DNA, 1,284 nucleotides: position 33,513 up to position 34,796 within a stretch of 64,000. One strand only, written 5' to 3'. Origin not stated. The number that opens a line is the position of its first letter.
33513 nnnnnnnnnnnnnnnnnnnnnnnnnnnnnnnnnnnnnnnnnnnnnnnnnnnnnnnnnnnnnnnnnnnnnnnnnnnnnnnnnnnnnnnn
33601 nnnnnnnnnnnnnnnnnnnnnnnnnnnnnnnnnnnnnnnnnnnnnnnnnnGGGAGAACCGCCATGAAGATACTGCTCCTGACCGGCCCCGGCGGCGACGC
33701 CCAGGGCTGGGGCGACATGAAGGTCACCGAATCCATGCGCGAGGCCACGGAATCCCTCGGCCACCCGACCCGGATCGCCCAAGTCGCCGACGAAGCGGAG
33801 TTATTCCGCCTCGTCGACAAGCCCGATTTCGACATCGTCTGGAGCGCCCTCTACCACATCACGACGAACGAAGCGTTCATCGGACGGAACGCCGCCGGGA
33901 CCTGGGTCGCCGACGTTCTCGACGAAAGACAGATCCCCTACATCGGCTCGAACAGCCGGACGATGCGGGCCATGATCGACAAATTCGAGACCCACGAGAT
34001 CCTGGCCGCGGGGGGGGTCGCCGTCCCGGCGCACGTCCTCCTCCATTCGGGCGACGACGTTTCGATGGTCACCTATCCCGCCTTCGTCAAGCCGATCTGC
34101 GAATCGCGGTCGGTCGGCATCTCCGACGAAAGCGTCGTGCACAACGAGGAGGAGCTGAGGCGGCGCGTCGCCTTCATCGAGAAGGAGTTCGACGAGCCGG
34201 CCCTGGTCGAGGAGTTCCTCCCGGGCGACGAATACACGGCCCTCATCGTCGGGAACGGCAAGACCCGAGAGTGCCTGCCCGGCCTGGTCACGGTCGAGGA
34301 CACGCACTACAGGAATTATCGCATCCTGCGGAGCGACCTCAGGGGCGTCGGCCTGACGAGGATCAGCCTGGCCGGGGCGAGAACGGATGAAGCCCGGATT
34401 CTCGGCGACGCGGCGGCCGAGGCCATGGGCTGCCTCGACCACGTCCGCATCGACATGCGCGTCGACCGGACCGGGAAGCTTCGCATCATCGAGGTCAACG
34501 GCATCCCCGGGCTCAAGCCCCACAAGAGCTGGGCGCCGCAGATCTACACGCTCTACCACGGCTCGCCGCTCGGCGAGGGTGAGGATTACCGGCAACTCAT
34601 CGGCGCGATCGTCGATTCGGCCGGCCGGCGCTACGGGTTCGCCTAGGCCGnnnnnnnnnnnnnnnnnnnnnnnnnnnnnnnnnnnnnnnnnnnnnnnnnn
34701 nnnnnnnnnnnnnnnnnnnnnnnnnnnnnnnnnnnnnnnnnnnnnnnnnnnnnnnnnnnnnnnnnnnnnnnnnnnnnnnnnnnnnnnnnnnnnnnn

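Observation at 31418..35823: M20 peptidase, MurI-like racemase, Ddl-like ATP-grasp ligase and convergent CapA: possible D-amino-acid peptide or polymer module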

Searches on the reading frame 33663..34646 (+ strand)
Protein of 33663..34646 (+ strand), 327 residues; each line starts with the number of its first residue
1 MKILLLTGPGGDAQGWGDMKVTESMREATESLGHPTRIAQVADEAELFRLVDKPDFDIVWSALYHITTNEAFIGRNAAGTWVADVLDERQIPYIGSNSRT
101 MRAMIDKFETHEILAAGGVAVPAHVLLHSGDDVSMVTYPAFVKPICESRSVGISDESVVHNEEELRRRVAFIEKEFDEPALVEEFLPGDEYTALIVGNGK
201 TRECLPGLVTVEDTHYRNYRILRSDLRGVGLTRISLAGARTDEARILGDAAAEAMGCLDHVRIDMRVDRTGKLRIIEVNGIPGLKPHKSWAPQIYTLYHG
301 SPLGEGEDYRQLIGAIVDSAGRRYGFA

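Call 3: search_protein_families(library=pfam, proteins=[window:33663-34646:+])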
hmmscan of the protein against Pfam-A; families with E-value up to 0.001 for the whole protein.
window:33663-34646:+ (327 aa): 1 family
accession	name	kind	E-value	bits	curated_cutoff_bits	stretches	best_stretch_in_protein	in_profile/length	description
PF07478.18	Dala_Dala_lig_C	-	5.3e-19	69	24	1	134-292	33-185/204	D-ala D-ala ligase C-terminus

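Call 4: search_protein_families(library=ncbifam, proteins=[window:33663-34646:+])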
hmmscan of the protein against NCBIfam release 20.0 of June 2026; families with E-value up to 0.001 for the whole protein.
window:33663-34646:+ (327 aa): 35 families (the best 25 are shown)
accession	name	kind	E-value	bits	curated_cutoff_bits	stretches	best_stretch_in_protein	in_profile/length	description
NF002378.0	PRK01372.1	subfamily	1.6e-26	92.7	243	1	79-320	73-301/305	D-alanine--D-alanine ligase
TIGR01205.1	D_ala_D_alaTIGR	subfamily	2.9e-22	79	245.65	1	84-288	84-293/318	D-alanine--D-alanine ligase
NF011169.0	PRK14571.1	equivalog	7.6e-16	58.3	404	1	19-285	18-268/300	D-alanyl-alanine synthetase A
NF000144.1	D_ala_D_lac_VanF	exception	8.3e-16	57.9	750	1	82-287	108-315/343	D-alanine--(R)-lactate ligase VanF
NF000206.1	D_ala_D_lac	equivalog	4.3e-15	55.6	550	1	84-287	110-315/342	D-alanine--(R)-lactate ligase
NF000091.3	D_ala_D_ser_VanG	exception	6.5e-15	54.8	495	1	74-289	103-320/344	D-alanine--D-serine ligase VanG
NF002528.0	PRK01966.1-4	subfamily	1.2e-14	53.9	262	1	85-296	120-341/366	D-alanine--D-alanine ligase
NF002529.0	PRK01966.1-5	equivalog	1.3e-14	53.9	472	1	85-286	106-310/348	D-alanine--D-alanine ligase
NF002525.0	PRK01966.1-1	equivalog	3.4e-13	49.3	457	1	88-317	122-347/364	D-alanine--D-alanine ligase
NF000092.1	D_ala_D_lac_Ao2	exception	9.3e-13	48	700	1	84-288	110-316/348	D-alanine--(R)-lactate ligase VanA-Ao2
NF000374.1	D_ala_D_lac_VanO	exception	1.3e-12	47.5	750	1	82-287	108-315/346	D-alanine--(R)-lactate ligase VanO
NF000372.1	D_ala_D_lac_VanI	exception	1.7e-12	47.4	700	1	83-287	109-315/341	D-alanine--(R)-lactate ligase VanI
NF002526.0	PRK01966.1-2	equivalog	2e-12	46.7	449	1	83-324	112-351/362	D-alanine--D-alanine ligase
NF012215.1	D_ala_D_lac_VanD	exception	2.3e-12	46.9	700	1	83-288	109-316/343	D-alanine--(R)-lactate ligase VanD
NF002527.0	PRK01966.1-3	equivalog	3.3e-12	46.2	310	1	85-287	97-303/332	D-alanine--D-alanine ligase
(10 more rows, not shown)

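Call 8: search_solved_structures(query=window:33663-34646:+, max_evalue=0.001, show_alignments=1)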
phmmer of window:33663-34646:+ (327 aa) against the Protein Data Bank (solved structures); distinct sequences matched with E-value up to 0.001: 32.
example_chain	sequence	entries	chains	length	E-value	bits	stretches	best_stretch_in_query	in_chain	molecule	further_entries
3se7_A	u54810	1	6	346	6.2e-15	58.6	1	83-293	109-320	VanA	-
7u56_A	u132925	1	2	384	1e-13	54.6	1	86-320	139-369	D-alanine--D-alanine ligase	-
3k3p_A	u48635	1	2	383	1.7e-12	50.6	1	85-286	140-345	D-alanine--D-alanine ligase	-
8evy_B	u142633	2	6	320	1.7e-11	47.3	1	74-293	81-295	D-alanine--D-alanine ligase B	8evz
3i12_A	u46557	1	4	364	3.1e-11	46.5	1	86-303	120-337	D-alanine-D-alanine ligase A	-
3q1k_A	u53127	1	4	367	3.1e-11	46.4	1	86-303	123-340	D-alanine--D-alanine ligase A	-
1e4e_A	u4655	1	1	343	4.5e-11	45.9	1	74-290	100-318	VANCOMYCIN/TEICOPLANIN A-TYPE RESISTANCE PROTEIN VANA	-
1e4e_B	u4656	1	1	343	6e-11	45.5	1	74-290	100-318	VANCOMYCIN/TEICOPLANIN A-TYPE RESISTANCE PROTEIN VANA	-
4zqi_A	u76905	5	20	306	1.4e-10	44.3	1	72-290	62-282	D-alanine--D-alanine ligase | D-alanine-D-alanine ligase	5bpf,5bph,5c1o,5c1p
3v4z_A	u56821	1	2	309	1.4e-10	44.3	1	72-290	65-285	D-alanine--D-alanine ligase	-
4fu0_A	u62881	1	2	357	1.4e-10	44.3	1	74-291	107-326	D-alanine--D-alanine ligase 7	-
3tqt_A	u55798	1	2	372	3.1e-10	43.1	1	85-286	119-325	D-alanine--D-alanine ligase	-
3r5f_A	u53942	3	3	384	5.7e-10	42.3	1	89-321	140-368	D-alanine--D-alanine ligase 1 | D-alanine--D-alanine ligase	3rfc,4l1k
3e5n_A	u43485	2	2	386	5.7e-10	42.3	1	89-321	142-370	D-alanine-D-alanine ligase A | D-alanine--D-alanine ligase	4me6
4egj_A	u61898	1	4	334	1.5e-09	40.9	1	82-288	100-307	D-alanine--D-alanine ligase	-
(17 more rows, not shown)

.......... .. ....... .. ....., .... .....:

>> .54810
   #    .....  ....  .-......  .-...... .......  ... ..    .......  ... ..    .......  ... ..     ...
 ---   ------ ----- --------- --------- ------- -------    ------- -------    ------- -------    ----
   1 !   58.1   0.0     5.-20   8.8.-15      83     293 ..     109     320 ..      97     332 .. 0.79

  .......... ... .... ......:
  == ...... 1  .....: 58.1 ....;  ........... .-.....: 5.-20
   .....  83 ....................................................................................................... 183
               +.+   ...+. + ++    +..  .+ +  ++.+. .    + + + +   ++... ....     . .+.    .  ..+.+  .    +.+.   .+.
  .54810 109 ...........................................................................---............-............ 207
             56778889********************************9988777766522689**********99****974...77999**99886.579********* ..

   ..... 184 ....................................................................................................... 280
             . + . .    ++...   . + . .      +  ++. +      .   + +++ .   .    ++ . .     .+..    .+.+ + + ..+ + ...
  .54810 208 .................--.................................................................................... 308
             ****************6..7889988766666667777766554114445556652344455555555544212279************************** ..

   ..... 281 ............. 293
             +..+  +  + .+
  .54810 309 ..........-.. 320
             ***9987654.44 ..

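Call 12: find_homologous_proteins(query=window:33663-34646:+, max_evalue=0.00001)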
Query window:33663-34646:+ (327 aa): 1122 proteins with E <= 0.00001 among 4995 candidates; the best 120 are listed.
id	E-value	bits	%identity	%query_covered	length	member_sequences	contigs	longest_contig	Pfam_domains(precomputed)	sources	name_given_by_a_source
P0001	3.0e-202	689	93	100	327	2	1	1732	PF07478.19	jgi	jgi:D-alanine-D-alanine ligase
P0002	1.2e-201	687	91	100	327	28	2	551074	PF07478.19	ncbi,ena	-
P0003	4.5e-201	685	92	100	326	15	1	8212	PF07478.19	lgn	-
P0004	7.2e-201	684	91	100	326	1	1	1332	PF07478.19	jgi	jgi:D-alanine-D-alanine ligase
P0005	4.2e-200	682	93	100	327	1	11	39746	PF07478.19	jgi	jgi:D-alanine-D-alanine ligase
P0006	5.1e-199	678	91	100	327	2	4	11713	PF07478.19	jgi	-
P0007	4.5e-197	672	90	100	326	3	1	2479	PF07478.19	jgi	-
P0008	1.4e-196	670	93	98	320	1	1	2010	PF07478.19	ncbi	ncbi:MAG: hypothetical protein EHM31_13250, partial [Candidatus Aminicenantes bacterium]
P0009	2.0e-196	670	91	100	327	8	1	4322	PF07478.19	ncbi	-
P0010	1.5e-195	667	90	99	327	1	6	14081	PF07478.19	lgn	-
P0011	1.9e-195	667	90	99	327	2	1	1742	PF07478.19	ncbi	-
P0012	2.8e-195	666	90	100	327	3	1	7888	PF07478.19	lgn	-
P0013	4.6e-195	665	90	100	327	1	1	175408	PF07478.19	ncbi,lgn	ncbi:MAG: hypothetical protein ABFD52_04065 [Acidobacteriota bacterium]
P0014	1.2e-194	664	89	100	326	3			PF07478.19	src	-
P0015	2.6e-194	663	90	100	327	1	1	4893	PF07478.19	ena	-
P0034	7.9e-189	645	87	100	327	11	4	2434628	PF07478.19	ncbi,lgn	-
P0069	2.7e-185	633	85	100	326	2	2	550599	PF02655.20,PF07478.19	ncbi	-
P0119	1.9e-181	621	83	100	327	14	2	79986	PF07478.19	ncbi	-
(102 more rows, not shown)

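Call 18: find_encoding_contigs(protein=P0034, flank=8000, max_places=3)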
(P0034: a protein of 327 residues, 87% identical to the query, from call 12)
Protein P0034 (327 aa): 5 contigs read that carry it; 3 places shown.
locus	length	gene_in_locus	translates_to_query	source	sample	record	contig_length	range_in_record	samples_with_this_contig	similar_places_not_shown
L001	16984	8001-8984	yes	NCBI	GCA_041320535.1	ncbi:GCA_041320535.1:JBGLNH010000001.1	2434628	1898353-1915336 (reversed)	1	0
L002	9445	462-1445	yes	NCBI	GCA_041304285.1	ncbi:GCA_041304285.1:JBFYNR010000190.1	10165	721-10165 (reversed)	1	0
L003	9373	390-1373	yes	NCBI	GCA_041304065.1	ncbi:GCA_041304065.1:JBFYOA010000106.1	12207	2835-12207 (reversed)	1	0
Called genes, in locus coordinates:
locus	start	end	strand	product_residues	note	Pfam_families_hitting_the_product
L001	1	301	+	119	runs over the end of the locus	PF00190:Cupin_1 (weak), PF02311:AraC_binding, PF07883:Cupin_2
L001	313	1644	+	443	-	PF02335:Cytochrom_C552, PF14522:Cytochrome_C7 (faint)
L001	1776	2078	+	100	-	-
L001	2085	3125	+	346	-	PF05977:MFS_3, PF07690:MFS_1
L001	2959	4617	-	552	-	PF20437:LonC_helical, PF13654:AAA_32, PF20436:LonB_AAA-LID (weak)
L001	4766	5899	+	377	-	PF00583:Acetyltransf_1 (faint)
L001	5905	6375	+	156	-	PF00885:DMRL_synthase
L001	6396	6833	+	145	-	PF01029:NusB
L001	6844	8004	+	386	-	PF01336:tRNA_anti-codon, PF00152:tRNA-synt_2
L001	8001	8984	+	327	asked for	PF07478:Dala_Dala_lig_C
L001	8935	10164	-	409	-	PF09587:PGA_cap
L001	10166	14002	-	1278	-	PF17957:Big_7, PF26410:GH5_mannosidase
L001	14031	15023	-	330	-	PF00248:Aldo_ket_red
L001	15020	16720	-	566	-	PF00933:Glyco_hydro_3, PF01915:Glyco_hydro_3_C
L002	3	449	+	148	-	?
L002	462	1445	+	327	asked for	PF07478:Dala_Dala_lig_C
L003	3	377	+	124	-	?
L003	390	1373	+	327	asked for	PF07478:Dala_Dala_lig_C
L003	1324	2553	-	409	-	PF09587:PGA_cap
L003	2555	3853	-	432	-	PF26410:GH5_mannosidase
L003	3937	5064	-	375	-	PF12679:ABC2_membrane_2, PF12698:ABC2_membrane_3, PF01061:ABC2_membrane, PF12730:ABC2_membrane_4 (weak)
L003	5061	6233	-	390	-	PF12679:ABC2_membrane_2, PF12698:ABC2_membrane_3, PF01061:ABC2_membrane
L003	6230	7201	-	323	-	PF00005:ABC_tran, PF13304:AAA_21 (weak), PF13732:DrrA1-3_C (weak)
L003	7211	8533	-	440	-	PF02321:OEP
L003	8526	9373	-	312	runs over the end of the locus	PF01078:Mg_chelatase (faint), PF00005:ABC_tran, PF13304:AAA_21 (faint), PF13732:DrrA1-3_C (weak)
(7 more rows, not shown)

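Call 19: search_protein_representatives(protein=window:33663-34646:+)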
Query: 327 residues. Proteins with E-value up to 0.001 (for the whole library): 5979; up to 1e-10: 1750; up to 1e-30: 54. The best 150 are listed.
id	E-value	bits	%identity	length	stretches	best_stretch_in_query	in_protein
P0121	8.8e-132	455.8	64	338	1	1-326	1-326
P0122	2.0e-109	382.3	56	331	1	2-326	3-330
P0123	5.6e-94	331.5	49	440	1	1-326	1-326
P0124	2.0e-87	310.0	86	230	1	1-165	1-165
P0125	1.3e-83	297.4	45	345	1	1-324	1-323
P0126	7.8e-76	271.9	45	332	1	2-324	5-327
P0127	7.1e-74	265.5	42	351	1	1-326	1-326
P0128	1.9e-69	250.9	52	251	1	2-236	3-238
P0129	3.1e-66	240.4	39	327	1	1-324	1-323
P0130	1.8e-64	234.6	38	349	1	1-326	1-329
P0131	1.5e-63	231.5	52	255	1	87-325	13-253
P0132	1.9e-62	227.9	63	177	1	159-326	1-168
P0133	1.3e-61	225.2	39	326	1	1-323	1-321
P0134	8.8e-61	222.5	39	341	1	1-320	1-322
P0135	3.2e-59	217.3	37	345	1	1-324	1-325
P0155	2.2e-42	162.0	31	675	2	16-324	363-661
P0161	1.5e-36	142.8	32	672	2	19-323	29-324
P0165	9.0e-34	133.7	31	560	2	20-323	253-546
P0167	4.3e-33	131.5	33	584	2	80-324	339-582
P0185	6.2e-29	117.8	32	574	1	17-292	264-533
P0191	1.3e-28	116.7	35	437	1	50-323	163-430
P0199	5.0e-27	111.5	32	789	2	73-303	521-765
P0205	2.0e-26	109.6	36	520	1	74-290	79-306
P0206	2.3e-26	109.4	33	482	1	18-323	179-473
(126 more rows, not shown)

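Call 21: find_related_loci(query=A1, collection=genome_contigs, flank=8000)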
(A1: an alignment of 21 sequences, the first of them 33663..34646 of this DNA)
Query A1 (327 aa) in genome_contigs; peptide patterns used: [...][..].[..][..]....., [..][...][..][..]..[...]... (x = any residue, [..] = any of these).
600 stretches matched a pattern (row limit reached: there are more); 413 encode a relative of the query (tblastn E <= 1e-3); the best 80 are kept; 80 distinct loci.
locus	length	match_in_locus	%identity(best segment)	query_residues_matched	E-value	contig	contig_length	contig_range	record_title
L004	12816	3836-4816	84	1-327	0e+0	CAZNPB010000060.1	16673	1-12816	MAG TPA_asm: uncultured Eubacteriales bacterium isolate SRP192927_co7_43 genome assembly, contig: NODE_6448_length_16673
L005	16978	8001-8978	71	1-326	5e-158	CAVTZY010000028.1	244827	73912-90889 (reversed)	MAG: Terriglobia bacterium isolate MFD04408.bin.2.106 genome assembly, contig: contig_36483, whole genome shotgun sequen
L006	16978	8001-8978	66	1-326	2e-143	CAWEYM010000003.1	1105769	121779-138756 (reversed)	MAG: uncultured Acidobacteriota bacterium isolate MFD05942.bin.1.97 genome assembly, contig: contig_20491, whole genome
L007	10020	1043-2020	64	1-326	8e-139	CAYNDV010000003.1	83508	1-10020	MAG TPA_asm: uncultured Vicinamibacterales bacterium isolate binchicken_co115_131 genome assembly, contig: NODE_549_leng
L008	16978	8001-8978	64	1-326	5e-138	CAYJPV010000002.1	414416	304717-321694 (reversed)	MAG TPA_asm: uncultured Vicinamibacterales bacterium isolate ERP124720_co1_132 genome assembly, contig: NODE_23_length_4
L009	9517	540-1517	92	1-326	0e+0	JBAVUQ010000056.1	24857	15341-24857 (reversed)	MAG: Candidatus Aminicenantales bacterium isolate MFD02222_ilm_asm_bin1 k127_154805, whole genome shotgun sequence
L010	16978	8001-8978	66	1-326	5e-137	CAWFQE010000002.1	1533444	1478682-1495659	MAG: uncultured Acidobacteriota bacterium isolate MFD05942.bin.1.240 genome assembly, contig: contig_14666, whole genome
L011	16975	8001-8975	55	2-326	2e-118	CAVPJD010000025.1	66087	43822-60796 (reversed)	MAG: uncultured delta proteobacterium isolate MFD00032.bin.2.132 genome assembly, contig: contig_70868, whole genome sho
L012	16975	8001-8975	55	2-326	7e-118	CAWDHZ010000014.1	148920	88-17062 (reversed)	MAG: uncultured delta proteobacterium isolate MFD04716.bin.2.170 genome assembly, contig: contig_24633, whole genome sho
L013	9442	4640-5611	56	3-327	2e-116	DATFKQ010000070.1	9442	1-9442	MAG TPA_asm: Desulfotignum sp. isolate SMAG_U9174 k141_389403, whole genome shotgun sequence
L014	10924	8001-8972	54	3-327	2e-115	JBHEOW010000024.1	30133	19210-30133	MAG: Desulfotignum sp. isolate S6_bin.51.strict S6_NODE_24, whole genome shotgun sequence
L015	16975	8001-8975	54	2-326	5e-115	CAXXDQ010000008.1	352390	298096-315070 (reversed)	MAG: Desulfomonilia bacterium isolate 0c9ce0d9-ef91-441a-a17a-dc80b036fdfb genome assembly, contig: contig_8, whole geno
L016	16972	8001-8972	56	2-326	7e-115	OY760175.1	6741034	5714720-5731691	MAG: uncultured Desulfospira sp. isolate 271fe3a7-c87a-42bf-b72a-f39fa9e244f5 genome assembly, chromosome: 1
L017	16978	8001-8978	55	2-326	2e-114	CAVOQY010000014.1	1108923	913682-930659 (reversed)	MAG: uncultured delta proteobacterium isolate MFD09964.bin.1.284 genome assembly, contig: contig_8259, whole genome shot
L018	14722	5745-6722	53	2-326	3e-114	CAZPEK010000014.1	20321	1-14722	MAG TPA_asm: uncultured Leptospirales bacterium isolate binchicken_co42_271 genome assembly, contig: NODE_3371_length_20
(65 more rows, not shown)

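Call 37: find_encoding_contigs(protein=P0002, flank=6000, max_places=1)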
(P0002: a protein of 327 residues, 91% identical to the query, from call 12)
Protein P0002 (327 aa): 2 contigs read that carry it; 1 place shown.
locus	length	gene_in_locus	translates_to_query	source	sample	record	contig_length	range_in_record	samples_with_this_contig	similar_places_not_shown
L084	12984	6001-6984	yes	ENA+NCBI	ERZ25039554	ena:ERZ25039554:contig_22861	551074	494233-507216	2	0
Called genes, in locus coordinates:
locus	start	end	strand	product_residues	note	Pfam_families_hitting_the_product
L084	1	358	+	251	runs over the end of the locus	PF20772:TACO1_YebC_N, PF01709:Transcrip_reg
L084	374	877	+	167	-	PF02075:RuvC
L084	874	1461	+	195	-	PF01330:RuvA_N, PF14520:HHH_5, PF07499:RuvA_C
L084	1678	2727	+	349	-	PF05496:RuvB_N, PF06068:TIP49 (faint), PF13191:AAA_16 (faint), PF00004:AAA, PF07728:AAA_5 (weak), PF17864:AAA_lid_4, PF05491:WHD_RuvB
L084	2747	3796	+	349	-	PF02547:Queuosine_synth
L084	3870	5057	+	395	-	PF01546:Peptidase_M20 (weak), PF07687:M20_dimer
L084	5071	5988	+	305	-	PF01177:Asp_Glu_race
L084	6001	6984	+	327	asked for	PF07478:Dala_Dala_lig_C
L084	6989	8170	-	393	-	PF09587:PGA_cap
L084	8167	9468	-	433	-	PF26410:GH5_mannosidase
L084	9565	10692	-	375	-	PF12679:ABC2_membrane_2, PF12698:ABC2_membrane_3, PF01061:ABC2_membrane, PF12730:ABC2_membrane_4 (weak)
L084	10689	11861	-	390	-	PF12679:ABC2_membrane_2, PF12698:ABC2_membrane_3, PF01061:ABC2_membrane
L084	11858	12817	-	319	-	PF00005:ABC_tran, PF13304:AAA_21 (weak), PF13732:DrrA1-3_C (weak)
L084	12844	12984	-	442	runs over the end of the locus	PF02321:OEP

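Call 38: find_encoding_contigs(protein=P0069, flank=6000, max_places=1)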
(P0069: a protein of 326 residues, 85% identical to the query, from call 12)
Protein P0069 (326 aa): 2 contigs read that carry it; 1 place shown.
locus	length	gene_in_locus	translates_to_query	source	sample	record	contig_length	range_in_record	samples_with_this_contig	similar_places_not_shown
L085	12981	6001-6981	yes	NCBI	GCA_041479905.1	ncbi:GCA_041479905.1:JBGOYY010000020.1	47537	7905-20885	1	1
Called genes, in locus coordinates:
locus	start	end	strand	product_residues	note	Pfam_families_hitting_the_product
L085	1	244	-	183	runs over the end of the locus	-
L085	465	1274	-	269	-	PF05544:Pro_racemase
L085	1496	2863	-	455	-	PF00155:Aminotran_1_2, PF01041:DegT_DnrJ_EryC1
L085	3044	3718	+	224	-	PF00392:GntR, PF07729:FCD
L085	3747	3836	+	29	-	-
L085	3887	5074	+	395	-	PF01546:Peptidase_M20, PF07687:M20_dimer (weak)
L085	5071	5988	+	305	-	-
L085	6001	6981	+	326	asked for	PF02655:ATP-grasp_3 (faint), PF07478:Dala_Dala_lig_C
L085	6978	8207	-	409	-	PF09587:PGA_cap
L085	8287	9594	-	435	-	PF26410:GH5_mannosidase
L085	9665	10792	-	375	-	PF12679:ABC2_membrane_2, PF12698:ABC2_membrane_3, PF01061:ABC2_membrane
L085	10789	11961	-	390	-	PF12679:ABC2_membrane_2, PF12698:ABC2_membrane_3, PF01061:ABC2_membrane, PF12730:ABC2_membrane_4 (weak)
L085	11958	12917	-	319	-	PF00005:ABC_tran, PF13304:AAA_21 (weak), PF13732:DrrA1-3_C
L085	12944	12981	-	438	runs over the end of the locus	PF02321:OEP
